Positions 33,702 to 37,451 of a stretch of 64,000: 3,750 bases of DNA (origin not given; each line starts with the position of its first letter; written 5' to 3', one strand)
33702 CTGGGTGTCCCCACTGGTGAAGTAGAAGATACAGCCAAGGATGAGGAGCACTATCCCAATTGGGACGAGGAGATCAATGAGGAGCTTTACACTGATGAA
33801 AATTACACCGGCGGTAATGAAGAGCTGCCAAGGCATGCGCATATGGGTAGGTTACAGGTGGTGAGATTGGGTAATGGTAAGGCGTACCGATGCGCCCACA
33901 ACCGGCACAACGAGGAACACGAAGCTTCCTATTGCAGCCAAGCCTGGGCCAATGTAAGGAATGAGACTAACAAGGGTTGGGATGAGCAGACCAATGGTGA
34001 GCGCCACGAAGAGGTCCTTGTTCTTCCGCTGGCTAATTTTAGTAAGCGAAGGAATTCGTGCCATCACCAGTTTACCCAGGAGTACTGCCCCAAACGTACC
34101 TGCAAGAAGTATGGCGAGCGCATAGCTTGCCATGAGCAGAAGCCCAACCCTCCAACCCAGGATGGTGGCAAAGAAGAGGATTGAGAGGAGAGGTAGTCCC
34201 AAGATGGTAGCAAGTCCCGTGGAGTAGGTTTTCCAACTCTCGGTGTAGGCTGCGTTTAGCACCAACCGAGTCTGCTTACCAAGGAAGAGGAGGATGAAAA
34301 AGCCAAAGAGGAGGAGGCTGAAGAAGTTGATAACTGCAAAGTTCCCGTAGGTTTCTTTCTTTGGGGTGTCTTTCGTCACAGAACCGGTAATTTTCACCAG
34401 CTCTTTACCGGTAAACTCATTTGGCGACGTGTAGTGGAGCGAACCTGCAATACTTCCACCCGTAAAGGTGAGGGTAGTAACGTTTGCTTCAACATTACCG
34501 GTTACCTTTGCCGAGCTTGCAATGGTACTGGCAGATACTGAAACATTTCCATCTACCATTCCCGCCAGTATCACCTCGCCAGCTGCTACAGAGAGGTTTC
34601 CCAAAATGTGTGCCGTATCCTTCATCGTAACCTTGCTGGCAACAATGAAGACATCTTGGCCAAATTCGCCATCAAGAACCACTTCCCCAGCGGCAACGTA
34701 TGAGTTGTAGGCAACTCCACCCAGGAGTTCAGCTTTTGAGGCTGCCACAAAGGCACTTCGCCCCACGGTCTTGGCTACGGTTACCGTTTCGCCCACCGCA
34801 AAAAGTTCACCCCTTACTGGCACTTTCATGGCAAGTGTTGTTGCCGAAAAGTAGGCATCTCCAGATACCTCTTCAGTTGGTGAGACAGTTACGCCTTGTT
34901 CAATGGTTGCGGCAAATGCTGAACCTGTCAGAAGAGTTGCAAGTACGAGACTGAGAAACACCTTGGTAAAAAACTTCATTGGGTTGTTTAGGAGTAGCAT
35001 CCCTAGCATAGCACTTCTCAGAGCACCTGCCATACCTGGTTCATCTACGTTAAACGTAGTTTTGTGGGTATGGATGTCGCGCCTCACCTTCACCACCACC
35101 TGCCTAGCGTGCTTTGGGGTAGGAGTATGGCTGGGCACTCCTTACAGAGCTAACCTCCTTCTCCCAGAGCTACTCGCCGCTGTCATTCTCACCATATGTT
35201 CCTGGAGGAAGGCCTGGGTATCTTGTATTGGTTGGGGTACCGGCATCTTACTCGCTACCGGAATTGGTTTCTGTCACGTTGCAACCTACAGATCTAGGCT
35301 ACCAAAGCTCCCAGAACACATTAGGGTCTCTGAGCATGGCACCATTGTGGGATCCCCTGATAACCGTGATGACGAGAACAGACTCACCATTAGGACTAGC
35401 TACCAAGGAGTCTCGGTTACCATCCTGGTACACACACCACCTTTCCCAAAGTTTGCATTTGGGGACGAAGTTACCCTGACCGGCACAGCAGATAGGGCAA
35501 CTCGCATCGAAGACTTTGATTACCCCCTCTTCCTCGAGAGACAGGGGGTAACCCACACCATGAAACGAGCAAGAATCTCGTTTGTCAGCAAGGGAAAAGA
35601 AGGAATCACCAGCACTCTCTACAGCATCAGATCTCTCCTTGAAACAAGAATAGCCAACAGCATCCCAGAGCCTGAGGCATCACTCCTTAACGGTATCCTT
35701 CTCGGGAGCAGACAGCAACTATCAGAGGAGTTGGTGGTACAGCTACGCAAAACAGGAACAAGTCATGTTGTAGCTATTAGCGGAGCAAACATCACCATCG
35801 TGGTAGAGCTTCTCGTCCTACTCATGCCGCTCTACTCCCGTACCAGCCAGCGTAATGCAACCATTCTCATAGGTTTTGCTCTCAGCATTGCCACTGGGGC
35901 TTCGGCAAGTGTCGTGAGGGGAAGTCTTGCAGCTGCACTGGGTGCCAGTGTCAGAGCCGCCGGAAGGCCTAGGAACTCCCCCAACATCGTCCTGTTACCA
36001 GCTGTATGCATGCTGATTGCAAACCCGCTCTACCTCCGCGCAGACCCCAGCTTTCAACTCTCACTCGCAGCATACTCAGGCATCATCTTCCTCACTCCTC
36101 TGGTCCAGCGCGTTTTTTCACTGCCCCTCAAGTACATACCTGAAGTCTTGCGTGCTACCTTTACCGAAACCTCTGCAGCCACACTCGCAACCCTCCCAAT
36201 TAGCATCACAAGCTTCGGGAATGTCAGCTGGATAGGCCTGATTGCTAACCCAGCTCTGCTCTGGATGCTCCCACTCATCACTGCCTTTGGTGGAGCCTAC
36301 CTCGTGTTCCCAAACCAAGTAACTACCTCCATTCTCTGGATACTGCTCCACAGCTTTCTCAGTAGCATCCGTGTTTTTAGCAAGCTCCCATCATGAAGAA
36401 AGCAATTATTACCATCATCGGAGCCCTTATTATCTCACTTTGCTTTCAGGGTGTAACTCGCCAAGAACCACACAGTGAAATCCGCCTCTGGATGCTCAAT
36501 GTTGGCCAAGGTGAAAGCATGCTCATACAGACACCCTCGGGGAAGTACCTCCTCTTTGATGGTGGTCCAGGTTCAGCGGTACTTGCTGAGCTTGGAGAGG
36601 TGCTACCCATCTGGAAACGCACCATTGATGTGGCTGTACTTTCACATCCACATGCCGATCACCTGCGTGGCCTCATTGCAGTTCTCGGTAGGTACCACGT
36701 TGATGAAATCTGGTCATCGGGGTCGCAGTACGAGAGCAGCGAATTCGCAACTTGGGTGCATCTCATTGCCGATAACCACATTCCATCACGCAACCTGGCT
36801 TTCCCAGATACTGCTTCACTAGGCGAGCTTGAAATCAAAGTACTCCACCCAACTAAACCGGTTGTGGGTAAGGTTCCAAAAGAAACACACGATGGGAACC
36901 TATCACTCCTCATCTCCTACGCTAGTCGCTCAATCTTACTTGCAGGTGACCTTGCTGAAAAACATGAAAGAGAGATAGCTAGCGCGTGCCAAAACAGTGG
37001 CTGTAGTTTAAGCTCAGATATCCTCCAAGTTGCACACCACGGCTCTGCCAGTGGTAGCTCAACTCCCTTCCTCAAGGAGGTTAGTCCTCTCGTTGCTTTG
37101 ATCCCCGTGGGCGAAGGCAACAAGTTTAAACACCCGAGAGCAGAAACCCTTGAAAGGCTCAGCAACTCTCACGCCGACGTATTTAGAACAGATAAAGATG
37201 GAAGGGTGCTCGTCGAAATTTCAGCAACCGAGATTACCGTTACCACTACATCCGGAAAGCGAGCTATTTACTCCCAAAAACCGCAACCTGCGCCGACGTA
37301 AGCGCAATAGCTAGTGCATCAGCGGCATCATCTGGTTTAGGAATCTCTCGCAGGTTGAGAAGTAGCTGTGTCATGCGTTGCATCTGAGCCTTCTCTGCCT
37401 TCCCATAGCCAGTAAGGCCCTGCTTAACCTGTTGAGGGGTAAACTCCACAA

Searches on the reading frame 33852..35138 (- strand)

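Call 55: search_protein_families(library=pfam, proteins=[window:33852-35138:-], max_evalue=0.001)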
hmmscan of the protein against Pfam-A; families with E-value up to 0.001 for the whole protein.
window:33852-35138:- (428 aa): 1 family
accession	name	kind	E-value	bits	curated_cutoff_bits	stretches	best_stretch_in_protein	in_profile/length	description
PF04519.19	Bactofilin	-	1.5e-07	32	27.9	1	150-232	16-95/98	Polymer-forming cytoskeletal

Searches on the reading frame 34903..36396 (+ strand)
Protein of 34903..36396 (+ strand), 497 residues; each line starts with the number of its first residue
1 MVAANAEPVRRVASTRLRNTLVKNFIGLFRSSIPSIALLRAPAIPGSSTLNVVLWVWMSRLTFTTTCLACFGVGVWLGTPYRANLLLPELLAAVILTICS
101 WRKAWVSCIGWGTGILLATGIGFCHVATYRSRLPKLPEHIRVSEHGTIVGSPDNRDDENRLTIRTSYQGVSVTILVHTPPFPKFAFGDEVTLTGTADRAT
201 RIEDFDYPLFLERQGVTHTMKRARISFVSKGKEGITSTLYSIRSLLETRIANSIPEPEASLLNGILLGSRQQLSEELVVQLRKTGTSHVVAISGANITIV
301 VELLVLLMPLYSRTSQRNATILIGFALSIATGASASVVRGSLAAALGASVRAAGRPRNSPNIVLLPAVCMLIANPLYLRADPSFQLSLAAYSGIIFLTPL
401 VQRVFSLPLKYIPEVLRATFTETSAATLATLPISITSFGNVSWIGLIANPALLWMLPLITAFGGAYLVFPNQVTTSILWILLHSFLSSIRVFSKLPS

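Call 55: search_protein_families(library=pfam, proteins=[window:34903-36396:+], max_evalue=0.001)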
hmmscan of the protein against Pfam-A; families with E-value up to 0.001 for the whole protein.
window:34903-36396:+ (497 aa): 2 families
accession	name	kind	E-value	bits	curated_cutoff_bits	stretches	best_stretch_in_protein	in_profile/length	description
PF03772.21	Competence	-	1.3e-31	110.4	23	1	265-489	1-232/270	Competence protein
PF13567.11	DUF4131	-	3.3e-08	33.8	31.6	1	89-225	11-162/165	Domain of unknown function (DUF4131)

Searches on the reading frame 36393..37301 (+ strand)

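Call 55: search_protein_families(library=pfam, proteins=[window:36393-37301:+], max_evalue=0.001)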
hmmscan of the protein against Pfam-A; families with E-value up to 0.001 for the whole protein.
window:36393-37301:+ (302 aa): 2 families
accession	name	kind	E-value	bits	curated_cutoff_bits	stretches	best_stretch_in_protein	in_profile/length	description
PF00753.33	Lactamase_B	-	3.9e-12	47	22.7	1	36-238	2-193/196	Metallo-beta-lactamase superfamily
PF12706.13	Lactamase_B_2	-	3.6e-06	27.2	27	1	53-195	3-150/200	Beta-lactamase superfamily domain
